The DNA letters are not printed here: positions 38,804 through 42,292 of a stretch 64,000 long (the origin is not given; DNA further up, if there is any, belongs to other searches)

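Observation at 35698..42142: Tandem duplicated, unusually long tail sheath genes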

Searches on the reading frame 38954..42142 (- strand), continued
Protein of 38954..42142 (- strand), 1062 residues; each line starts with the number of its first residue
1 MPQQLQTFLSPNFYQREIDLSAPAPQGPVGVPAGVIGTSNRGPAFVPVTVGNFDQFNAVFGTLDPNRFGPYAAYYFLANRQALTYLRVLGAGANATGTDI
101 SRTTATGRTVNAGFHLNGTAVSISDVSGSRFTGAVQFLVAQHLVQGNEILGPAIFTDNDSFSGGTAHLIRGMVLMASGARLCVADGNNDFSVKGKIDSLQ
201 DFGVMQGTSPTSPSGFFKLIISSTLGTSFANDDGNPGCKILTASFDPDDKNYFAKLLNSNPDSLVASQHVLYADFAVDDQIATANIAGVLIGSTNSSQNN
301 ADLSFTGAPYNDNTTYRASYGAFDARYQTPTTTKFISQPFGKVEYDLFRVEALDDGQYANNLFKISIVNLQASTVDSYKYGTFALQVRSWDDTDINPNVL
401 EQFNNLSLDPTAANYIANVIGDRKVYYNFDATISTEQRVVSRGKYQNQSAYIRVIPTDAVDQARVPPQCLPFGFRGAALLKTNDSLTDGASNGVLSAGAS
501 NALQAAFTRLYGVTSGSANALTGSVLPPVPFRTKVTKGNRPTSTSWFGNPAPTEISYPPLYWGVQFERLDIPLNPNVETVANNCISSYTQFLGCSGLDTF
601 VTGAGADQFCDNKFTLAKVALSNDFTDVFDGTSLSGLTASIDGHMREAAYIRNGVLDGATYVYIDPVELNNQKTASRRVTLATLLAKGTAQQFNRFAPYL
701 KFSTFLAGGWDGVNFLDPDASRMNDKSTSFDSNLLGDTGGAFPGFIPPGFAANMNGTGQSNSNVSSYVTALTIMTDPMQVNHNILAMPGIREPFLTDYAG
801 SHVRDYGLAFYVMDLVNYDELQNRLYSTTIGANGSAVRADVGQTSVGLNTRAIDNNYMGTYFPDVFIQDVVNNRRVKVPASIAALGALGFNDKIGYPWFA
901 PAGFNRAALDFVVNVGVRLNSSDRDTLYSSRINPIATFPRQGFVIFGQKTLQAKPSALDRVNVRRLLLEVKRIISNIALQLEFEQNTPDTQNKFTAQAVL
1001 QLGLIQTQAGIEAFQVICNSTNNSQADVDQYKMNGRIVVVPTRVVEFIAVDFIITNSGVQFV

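Call 58: fold_search(model_id=the predicted structure, library=pdb)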
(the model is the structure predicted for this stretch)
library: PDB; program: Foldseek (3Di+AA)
matches with E <= 10: 415; with E <= 0.001: 60
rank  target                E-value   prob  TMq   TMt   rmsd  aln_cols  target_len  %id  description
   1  9f4a_SA               2.4e-15  1.00  0.31  0.47  17.8      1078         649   12  Interface between baseplate cup and extended tail tube/sheath of Klebsiella phage KP1 variant vB_Kpn_Lilla1 (released 2025-05-14)
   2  9mkb_AK               2.6e-14  1.00  0.29  0.44  17.2      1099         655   12  Structure of the bacteriophage T4 portal-neck-tail complex (released 2025-12-24)
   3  9ev2_S1               2.6e-14  1.00  0.29  0.43  16.6      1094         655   12  Tail tube and extended tail sheath tube of Klebsiella phage KP1 variant vB_Kpn_Lilla1 (released 2025-04-09)
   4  9mkb_dS               3.8e-14  1.00  0.31  0.48  18.1      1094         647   12  Structure of the bacteriophage T4 portal-neck-tail complex (released 2025-12-24)
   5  9ezm_A                1.9e-12  1.00  0.29  0.57  17.8      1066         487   11  CryoEM structure of the contracted sheath in H. borinquense (released 2024-11-27)
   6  9mkb_1                3.0e-12  1.00  0.29  0.44  18.0      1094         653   13  Structure of the bacteriophage T4 portal-neck-tail complex (released 2025-12-24)
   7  9gtp_3e               2.3e-09  1.00  0.20  0.53   5.8       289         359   18  Cryo-EM structure of a contractile injection system in Streptomyces coelicolor, the baseplate complex in extended sta (released 2025-06-18)
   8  9qgl_3A               3.7e-09  1.00  0.19  0.44   8.7       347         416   18  Cryo-EM structure of the PlPVC1 baseplate, 6-fold symmetrized (C6), in extended state (released 2025-10-29)
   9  9gts_2A               4.4e-09  1.00  0.20  0.55   5.4       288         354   19  Cryo-EM structure of a contractile injection system in Streptomyces coelicolor, the cap portion in extended state. (released 2025-06-18)
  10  9gtp_2e               4.9e-09  1.00  0.18  0.49   5.6       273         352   17  Cryo-EM structure of a contractile injection system in Streptomyces coelicolor, the baseplate complex in extended sta (released 2025-06-18)
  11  7b5h_AP               5.1e-09  1.00  0.21  0.44   6.4       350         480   18  Cryo-EM structure of the contractile injection system base plate from Anabaena PCC7120 (released 2022-02-23)
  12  9gtp_1h               5.4e-09  1.00  0.18  0.50   4.7       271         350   18  Cryo-EM structure of a contractile injection system in Streptomyces coelicolor, the baseplate complex in extended sta (released 2025-06-18)
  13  9qgp_3A               6.4e-09  1.00  0.19  0.46   7.0       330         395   18  Cryo-EM structure of the PlPVC1 sheath, 6-fold symmetrized (C6), in contracted state (released 2025-10-29)
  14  7ae0_3A               6.7e-09  1.00  0.21  0.41   6.6       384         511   17  Cryo-EM structure of an extracellular contractile injection system in marine bacterium Algoriphagus machipongonensis, (released 2022-02-16)
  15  7b5h_AO               7.5e-09  1.00  0.21  0.43   6.9       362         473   18  Cryo-EM structure of the contractile injection system base plate from Anabaena PCC7120 (released 2022-02-23)
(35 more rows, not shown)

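Call 71: fold_search(model_id=the predicted structure, library=viral)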
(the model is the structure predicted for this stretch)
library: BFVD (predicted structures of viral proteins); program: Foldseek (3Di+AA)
matches with E <= 10: 621; with E <= 0.001: 81
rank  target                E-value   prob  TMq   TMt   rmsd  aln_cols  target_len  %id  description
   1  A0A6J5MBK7            2.5e-50  1.00  0.56  0.72  11.4      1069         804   22  Tail sheath protein [uncultured Caudovirales phage]
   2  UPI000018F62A         9.6e-26  1.00  0.39  0.54  16.9      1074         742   16  (no name look-up for this kind of identifier)
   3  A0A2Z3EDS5            1.8e-22  1.00  0.28  0.39  29.8      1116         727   14  (no name in the UniProt tables at hand)
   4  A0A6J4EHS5            2.7e-21  1.00  0.31  0.39  27.1      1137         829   12  (no name in the UniProt tables at hand)
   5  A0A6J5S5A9            3.6e-19  1.00  0.33  0.43  21.6      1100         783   14  Tail sheath protein [uncultured Caudovirales phage]
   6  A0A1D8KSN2            1.7e-18  1.00  0.30  0.34  23.3      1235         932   12  Tail sheath monomer [Synechococcus phage S-WAM1]
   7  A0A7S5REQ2            3.3e-18  1.00  0.30  0.40  23.9      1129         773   14  (no name in the UniProt tables at hand)
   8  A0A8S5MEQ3            1.8e-17  1.00  0.31  0.41  22.7      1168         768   12  Tail sheath protein [Siphoviridae sp. ctYh54]
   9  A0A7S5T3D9            2.6e-17  1.00  0.28  0.34  34.4      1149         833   13  (no name in the UniProt tables at hand)
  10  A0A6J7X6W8            5.5e-17  1.00  0.27  0.33  25.0      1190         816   14  Tail sheath protein, subtilisin-like domain containing protein [uncultured Caudovirales phage]
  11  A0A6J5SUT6            8.0e-17  1.00  0.29  0.30  26.6      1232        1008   13  Phage tail sheath C-terminal domain containing protein [uncultured Caudovirales phage]
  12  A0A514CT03            1.5e-16  1.00  0.29  0.44  24.1      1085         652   12  Tail connector protein [Achromobacter phage Motura]
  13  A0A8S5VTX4            1.5e-16  1.00  0.29  0.27  38.8      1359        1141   11  Tail sheath protein [Ackermannviridae sp.]
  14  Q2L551                3.1e-16  1.00  0.28  0.37  21.0      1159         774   11  Phage tail sheath protein [Microcystis phage LMM01]
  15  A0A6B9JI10            3.4e-16  1.00  0.27  0.37  31.6      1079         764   13  Tail sheath protein [Vibrio phage vB_VchM_Kuja]
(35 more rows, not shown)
